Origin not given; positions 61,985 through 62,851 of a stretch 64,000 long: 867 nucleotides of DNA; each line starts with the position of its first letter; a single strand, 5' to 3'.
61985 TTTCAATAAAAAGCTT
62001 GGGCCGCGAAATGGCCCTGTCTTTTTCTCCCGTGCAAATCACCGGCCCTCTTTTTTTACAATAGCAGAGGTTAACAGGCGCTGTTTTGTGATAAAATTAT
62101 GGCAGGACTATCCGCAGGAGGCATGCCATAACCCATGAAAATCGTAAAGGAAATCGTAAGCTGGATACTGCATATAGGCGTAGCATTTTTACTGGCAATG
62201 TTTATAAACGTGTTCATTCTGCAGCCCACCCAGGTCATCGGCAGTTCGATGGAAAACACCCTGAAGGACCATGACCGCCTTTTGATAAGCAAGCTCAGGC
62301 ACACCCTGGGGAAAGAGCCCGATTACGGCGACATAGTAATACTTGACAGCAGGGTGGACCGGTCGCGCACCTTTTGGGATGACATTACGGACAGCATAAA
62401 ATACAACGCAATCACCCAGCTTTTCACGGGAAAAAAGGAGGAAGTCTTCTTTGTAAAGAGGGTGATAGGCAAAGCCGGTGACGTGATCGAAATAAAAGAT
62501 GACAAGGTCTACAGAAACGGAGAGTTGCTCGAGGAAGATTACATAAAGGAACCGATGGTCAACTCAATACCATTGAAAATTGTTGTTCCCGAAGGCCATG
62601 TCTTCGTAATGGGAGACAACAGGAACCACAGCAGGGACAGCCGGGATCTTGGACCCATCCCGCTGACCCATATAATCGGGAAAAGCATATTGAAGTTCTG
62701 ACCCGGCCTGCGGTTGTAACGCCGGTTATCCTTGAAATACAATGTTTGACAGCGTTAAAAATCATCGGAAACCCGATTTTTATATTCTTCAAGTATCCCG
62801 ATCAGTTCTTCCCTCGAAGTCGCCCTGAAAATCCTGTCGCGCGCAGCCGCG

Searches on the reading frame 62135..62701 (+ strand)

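Call 54: search_protein_families(library=pfam, proteins=[window:62135-62701:+])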
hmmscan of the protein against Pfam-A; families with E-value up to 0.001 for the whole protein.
window:62135-62701:+ (188 aa): 1 family
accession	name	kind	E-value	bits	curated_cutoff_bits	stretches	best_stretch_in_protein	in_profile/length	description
PF10502.14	Peptidase_S26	-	1e-38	133.4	22.9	1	8-186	2-165/168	Signal peptidase, peptidase S26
